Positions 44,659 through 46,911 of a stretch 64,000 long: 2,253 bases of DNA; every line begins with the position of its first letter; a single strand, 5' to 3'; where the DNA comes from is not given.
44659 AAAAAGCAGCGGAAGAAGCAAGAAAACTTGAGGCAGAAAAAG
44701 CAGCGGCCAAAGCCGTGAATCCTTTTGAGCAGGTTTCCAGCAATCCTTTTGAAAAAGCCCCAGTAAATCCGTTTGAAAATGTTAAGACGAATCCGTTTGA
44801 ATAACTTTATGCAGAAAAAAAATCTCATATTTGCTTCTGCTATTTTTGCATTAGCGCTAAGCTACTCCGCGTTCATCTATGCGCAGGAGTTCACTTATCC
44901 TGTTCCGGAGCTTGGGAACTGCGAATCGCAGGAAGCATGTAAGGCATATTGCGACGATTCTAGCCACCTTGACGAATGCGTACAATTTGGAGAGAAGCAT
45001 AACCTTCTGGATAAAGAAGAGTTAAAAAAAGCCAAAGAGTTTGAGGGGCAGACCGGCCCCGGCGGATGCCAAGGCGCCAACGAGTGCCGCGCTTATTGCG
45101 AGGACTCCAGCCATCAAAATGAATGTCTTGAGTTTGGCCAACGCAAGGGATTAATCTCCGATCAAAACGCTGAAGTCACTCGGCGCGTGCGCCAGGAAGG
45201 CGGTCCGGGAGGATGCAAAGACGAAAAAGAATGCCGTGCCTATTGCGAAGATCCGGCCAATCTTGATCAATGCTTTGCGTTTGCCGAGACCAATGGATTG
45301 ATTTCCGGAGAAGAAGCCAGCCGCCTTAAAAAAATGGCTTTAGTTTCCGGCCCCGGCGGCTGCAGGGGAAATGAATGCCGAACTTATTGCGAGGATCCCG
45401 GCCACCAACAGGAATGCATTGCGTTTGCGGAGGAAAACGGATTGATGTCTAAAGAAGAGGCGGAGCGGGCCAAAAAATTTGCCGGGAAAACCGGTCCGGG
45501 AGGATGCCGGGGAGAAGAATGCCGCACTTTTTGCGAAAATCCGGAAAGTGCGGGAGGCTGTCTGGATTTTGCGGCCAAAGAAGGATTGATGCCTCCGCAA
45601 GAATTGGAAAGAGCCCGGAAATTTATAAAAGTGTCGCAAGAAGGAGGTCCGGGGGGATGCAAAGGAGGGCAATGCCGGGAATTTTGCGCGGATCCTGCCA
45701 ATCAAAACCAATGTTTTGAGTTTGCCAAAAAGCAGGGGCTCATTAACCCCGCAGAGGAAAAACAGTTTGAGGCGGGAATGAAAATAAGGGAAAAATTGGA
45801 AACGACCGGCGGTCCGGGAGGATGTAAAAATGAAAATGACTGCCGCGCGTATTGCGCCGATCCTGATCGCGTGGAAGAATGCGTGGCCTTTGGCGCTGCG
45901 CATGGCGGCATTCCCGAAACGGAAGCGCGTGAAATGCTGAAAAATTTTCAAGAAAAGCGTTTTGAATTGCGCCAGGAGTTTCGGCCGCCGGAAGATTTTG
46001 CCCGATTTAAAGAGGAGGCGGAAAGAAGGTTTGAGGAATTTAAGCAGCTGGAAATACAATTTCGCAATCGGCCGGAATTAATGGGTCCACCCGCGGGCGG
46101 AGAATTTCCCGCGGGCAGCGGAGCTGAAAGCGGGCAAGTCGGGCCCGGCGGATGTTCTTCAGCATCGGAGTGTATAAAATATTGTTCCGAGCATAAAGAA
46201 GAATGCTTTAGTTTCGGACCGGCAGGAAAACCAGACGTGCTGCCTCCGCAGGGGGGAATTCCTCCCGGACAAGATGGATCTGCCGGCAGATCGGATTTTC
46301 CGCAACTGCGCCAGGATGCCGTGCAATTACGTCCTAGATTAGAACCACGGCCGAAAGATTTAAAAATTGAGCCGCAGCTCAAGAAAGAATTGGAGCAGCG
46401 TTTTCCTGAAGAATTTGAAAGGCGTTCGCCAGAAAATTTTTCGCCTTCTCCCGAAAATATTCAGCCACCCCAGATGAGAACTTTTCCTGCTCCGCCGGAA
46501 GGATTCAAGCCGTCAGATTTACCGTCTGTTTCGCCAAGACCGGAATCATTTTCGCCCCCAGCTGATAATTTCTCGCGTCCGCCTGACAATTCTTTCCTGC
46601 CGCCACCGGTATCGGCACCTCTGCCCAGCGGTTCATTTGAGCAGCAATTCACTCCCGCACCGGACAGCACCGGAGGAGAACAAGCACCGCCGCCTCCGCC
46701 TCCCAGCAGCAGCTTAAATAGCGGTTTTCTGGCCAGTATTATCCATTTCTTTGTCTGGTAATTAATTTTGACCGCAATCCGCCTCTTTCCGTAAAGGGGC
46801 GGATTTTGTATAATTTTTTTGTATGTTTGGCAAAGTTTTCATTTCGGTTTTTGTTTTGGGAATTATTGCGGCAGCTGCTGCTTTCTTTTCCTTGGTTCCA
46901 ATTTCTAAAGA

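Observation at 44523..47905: Secreted module: NPFE-repeat mini-protein, about 9x tandem 4-Cys repeat protein, membrane-anchored S1 protease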

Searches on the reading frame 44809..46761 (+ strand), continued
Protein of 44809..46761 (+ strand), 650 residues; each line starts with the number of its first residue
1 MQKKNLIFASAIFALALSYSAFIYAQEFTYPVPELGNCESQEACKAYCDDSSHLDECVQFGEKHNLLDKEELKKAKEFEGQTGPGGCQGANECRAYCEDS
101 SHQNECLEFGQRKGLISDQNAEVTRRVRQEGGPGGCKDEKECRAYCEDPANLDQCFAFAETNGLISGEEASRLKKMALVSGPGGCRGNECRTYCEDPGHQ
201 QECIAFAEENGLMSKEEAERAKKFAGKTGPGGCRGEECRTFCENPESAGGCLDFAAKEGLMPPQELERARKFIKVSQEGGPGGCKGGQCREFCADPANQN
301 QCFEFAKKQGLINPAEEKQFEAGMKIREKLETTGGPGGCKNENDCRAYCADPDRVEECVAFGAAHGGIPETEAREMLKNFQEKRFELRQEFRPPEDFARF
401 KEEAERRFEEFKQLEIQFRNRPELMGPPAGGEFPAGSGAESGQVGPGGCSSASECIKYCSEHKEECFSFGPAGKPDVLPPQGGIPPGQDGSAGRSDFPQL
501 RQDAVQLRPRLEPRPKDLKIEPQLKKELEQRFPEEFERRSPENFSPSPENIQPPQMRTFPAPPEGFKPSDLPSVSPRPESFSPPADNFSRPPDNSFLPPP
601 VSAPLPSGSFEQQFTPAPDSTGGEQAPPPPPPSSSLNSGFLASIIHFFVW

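Call 33: predict_structure(alignment_id=A1)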
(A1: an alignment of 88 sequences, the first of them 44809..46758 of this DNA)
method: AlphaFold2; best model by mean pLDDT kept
length: 650 residues; sequences in the alignment: 88
mean_pLDDT: 76.1   pTM: 0.59
mean pLDDT of the five models: 76.1, 74.6, 73.7, 73.5, 72.0
residues with pLDDT >= 90: 335; 70-90: 99; 50-70: 42; < 50: 174
segments of 3 or more residues with pLDDT < 50: 1-5, 13-25, 432-440, 486-519, 540-575, 577-599, 601-627, 630-650
pLDDT, mean of each block of 10 residues (from residue 1): 48 42 56 94 91 92 90 88 92 93 96 93 95 95 93 96 92 86 91 94 96 93 93 92 94 95 94 92 92 94 96 94 95 94 94 95 96 94 83 83 95 91 63 47 77 91 80 62 48 43 38 44 82 70 42 39 39 39 41 40 39 39 44 36 37
secondary structure, 60 per line:
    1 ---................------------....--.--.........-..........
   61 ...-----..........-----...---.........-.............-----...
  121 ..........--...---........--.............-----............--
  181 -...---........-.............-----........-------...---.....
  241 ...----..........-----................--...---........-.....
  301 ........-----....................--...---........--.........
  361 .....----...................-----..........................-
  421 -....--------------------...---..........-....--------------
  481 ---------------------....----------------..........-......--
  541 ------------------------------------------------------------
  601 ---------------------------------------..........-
elements in order: H4-19 H41-49 H51-63 H69-78 H90-98 H100-112 H118-130 H139-146 H149-161 H167-178 H188-195 H197-209 H215-222 H236-243 H248-257 H263-278 H287-294 H296-308 H314-333 H342-349 H352-365 H370-388 H394-419 H422-425 H452-461 H463-466 H502-505 H522-531 H533-538 H640-649

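Call 36: fold_search(model_id=the predicted structure, library=pdb)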
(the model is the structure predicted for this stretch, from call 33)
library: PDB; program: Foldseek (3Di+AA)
matches with E <= 10: 85; with E <= 0.001: 0
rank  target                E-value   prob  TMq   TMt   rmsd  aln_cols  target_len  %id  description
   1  9m2w_X                1.0e+00  0.09  0.09  0.12  23.1       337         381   13  The cryo-EM structure of 26S proteasome-Midnolin complex in the MD state (released 2025-09-10)
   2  4hb3_C                1.0e+00  0.06  0.09  0.07  21.0       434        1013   12  Crystal structure of CRM1(T539S)-Ran-RanBP1 with weakly bound unmodeled Leptomycin B (released 2013-01-09)
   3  8qyz_F                1.2e+00  0.06  0.09  0.07  20.8       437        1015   12  Crystal structure of hiNES2 in complex with Xpo1 and RanGTP (released 2024-11-06)
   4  5hb0_B                1.2e+00  0.05  0.08  0.09  27.5       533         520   11  Crystal structure of Chaetomium thermophilum Nup170 CTD-Nup145N complex (released 2016-04-20)
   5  1o1r_A                1.3e+00  0.13  0.12  0.18  17.1       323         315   11  Structure of FPT bound to GGPP (released 2003-05-06)
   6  4um2                  1.4e+00  0.07  0.08  0.09  22.9       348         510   13  Crystal structure of the TPR domain of SMG6 (released 2014-07-23)
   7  8rc4_b                1.9e+00  0.05  0.09  0.07  23.4       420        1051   13  Structure of Integrator-PP2A complex (released 2024-02-07)
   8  7mq8_LP               2.0e+00  0.06  0.10  0.11  24.2       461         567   14  Cryo-EM structure of the human SSU processome, state pre-A1 (released 2021-09-22)
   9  2b7m_A                2.0e+00  0.04  0.09  0.10  30.1       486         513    9  Crystal Structure of the S. cerevisiae Exocyst Component Exo70p (released 2005-11-15)
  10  6af0_A                2.1e+00  0.07  0.11  0.09  27.1       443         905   14  Structure of Ctr9, Paf1 and Cdc73 ternary complex from Myceliophthora thermophila (released 2018-09-19)
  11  6s7i_A                2.2e+00  0.06  0.09  0.12  25.7       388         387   12  Arbitrium receptor from a Bacillus subtilis Katmira33 phage (released 2021-04-14)
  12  9g6k_LJ               2.4e+00  0.04  0.06  0.08  24.0       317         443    9  LSU structure derived from the LSU sample of the mitoribosome from T. gondii. (released 2024-12-11)
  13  5a7d_H                2.6e+00  0.04  0.07  0.12  22.2       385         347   11  Tetrameric assembly of LGN with Inscuteable (released 2016-08-03)
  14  4hb0_C                2.6e+00  0.04  0.09  0.07  21.4       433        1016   12  Crystal structure of CRM1 inhibitor Leptomycin B in complex with CRM1(K541Q,K542Q,R543S,K545Q,K548Q,K579Q)-Ran-RanBP1 (released 2013-01-09)
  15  7u6f_D1               2.6e+00  0.03  0.09  0.08  25.0       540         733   12  Mouse retromer (VPS26/VPS35/VPS29) heterotrimers (released 2022-10-12)
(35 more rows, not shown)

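Call 73: search_protein_families(library=pfam, proteins=[P0014, P0063, P0003], max_evalue=0.01)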
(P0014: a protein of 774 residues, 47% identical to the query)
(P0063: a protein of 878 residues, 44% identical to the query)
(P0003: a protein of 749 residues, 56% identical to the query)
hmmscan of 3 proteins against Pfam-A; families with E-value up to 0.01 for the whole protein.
P0014 (774 aa): 2 families
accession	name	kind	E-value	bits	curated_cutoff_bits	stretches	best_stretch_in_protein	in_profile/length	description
PF00050.26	Kazal_1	-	2e-09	37.8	21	1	611-634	7-29/49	Kazal-type serine protease inhibitor domain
PF07648.20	Kazal_2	-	1.6e-05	25.4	22.8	1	614-648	6-48/48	Kazal-type serine protease inhibitor domain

P0063 (878 aa): 2 families
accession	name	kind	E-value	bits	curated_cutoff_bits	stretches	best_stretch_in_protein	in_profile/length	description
PF00050.26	Kazal_1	-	9.5e-09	35.6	21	1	770-791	8-29/49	Kazal-type serine protease inhibitor domain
PF07648.20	Kazal_2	-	2.6e-06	27.9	22.8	1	770-794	5-33/48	Kazal-type serine protease inhibitor domain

P0003 (749 aa): 0 families

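Call 76: list_cluster_members(proteins=[P0001, P0040, P0030, P0035])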
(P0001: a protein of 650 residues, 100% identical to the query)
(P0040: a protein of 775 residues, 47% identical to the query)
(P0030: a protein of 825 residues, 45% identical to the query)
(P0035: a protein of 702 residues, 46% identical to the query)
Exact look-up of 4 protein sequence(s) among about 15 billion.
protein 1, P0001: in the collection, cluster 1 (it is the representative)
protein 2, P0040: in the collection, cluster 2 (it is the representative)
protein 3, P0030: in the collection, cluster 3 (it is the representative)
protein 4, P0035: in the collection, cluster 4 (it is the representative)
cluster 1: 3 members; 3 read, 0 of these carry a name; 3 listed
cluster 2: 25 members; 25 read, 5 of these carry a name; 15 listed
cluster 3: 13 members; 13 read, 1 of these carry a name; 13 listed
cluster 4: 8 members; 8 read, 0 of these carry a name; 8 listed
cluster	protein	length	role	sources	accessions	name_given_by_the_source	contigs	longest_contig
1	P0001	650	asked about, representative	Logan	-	-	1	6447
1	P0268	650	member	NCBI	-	-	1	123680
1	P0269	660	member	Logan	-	-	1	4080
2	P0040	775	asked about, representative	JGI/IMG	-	-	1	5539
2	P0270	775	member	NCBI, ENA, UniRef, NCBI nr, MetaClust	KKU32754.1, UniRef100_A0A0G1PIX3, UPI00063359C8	MAG: hypothetical protein UX48_C0051G0005 [Candidatus Azambacteria bacterium ... | Kazal-like domain-containing protein n=1 Tax=Candidatus Azambacteria bacterium ... | status=active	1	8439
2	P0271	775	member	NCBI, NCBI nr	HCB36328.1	TPA: hypothetical protein DEP31_02570 [Candidatus Azambacteria bacterium] | hypothetical protein [Candidatus Azambacteria bacterium]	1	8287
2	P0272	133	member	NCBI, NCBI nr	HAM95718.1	TPA: hypothetical protein DCP81_02120, partial [Candidatus Azambacteria bacterium] | hypothetical protein [Candidatus Azambacteria bacterium]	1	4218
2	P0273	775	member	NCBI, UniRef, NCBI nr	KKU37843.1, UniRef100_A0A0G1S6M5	MAG: hypothetical protein UX53_C0041G0002 [Candidatus Azambacteria bacterium ... | Kazal-like domain-containing protein n=1 Tax=Candidatus Azambacteria bacterium ...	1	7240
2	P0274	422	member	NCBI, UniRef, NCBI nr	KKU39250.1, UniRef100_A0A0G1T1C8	MAG: hypothetical protein UX55_C0041G0005 [Candidatus Azambacteria bacterium ... | Kazal-like domain-containing protein n=1 Tax=Candidatus Azambacteria bacterium ...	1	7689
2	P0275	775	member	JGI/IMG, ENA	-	-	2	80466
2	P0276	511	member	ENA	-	-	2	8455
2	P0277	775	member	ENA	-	-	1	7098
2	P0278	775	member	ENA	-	-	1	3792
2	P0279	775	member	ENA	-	-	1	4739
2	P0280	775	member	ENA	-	-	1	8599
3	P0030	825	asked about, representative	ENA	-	-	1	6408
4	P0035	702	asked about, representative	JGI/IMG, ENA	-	-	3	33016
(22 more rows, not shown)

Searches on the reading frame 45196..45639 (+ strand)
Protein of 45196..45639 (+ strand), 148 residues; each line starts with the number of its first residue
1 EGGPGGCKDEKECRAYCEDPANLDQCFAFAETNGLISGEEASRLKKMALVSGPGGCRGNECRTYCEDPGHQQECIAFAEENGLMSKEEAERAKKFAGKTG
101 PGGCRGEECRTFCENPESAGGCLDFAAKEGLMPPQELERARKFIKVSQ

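Call 51: predict_structure(alignment_id=A2)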
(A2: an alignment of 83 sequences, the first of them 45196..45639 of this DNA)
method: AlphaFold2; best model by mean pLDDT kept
length: 148 residues; sequences in the alignment: 83
mean_pLDDT: 88.3   pTM: 0.59
mean pLDDT of the five models: 88.3, 87.4, 87.2, 86.2, 84.5
residues with pLDDT >= 90: 73; 70-90: 73; 50-70: 2; < 50: 0
segments of 3 or more residues with pLDDT < 50: none
pLDDT, mean of each block of 10 residues (from residue 1): 86 88 89 88 75 84 89 93 90 87 87 92 93 94 89
secondary structure, 60 per line:
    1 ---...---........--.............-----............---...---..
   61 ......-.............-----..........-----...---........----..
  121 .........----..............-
elements in order: H10-17 H20-32 H38-49 H59-66 H68-80 H86-95 H107-114 H119-129 H134-147

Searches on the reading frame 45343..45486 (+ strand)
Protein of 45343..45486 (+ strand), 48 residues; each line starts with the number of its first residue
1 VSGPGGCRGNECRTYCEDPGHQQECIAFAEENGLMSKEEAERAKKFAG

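Call 70: search_protein_representatives(alignment_id=A3)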
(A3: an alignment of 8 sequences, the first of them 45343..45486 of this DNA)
Query: 8 sequences, 48 profile positions. Proteins with E-value up to 0.001 (for the whole library): 1869; up to 1e-10: 1546; up to 1e-30: 981. The best 150 are listed.
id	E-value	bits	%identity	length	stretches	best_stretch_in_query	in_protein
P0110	2.2e-159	533.2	-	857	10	2-48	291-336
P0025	5.0e-154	516.0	-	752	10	2-47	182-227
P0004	2.2e-153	514.0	-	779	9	1-46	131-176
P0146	3.7e-152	510.1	-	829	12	3-45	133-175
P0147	5.9e-151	506.2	-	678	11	1-48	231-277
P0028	1.4e-150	505.0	-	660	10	1-48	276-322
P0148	2.1e-149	501.2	-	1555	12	2-47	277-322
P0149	2.8e-149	500.8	-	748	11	1-46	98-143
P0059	2.1e-148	498.1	-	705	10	2-48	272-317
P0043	1.9e-147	495.0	-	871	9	2-46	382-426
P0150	3.0e-147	494.4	-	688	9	2-48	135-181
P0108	7.9e-146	489.8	-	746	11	1-44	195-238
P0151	1.6e-145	488.8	-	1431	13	2-47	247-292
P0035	1.1e-144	486.2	-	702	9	2-47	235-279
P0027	6.8e-144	483.6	-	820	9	1-47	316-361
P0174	1.0e-114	390.2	-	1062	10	4-47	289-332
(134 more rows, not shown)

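Call 73: search_protein_families(library=pfam, proteins=[P0148, P0151, P0174], max_evalue=0.01)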
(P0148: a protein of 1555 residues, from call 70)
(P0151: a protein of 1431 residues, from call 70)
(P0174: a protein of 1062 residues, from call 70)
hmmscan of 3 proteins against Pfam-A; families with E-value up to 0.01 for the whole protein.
P0148 (1555 aa): 0 families

P0151 (1431 aa): 0 families

P0174 (1062 aa): 1 family
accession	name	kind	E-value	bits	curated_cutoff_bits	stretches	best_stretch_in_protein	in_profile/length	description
PF13385.13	Laminin_G_3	-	9.5e-25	87.9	27.6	1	841-992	12-150/151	Concanavalin A-like lectin/glucanases superfamily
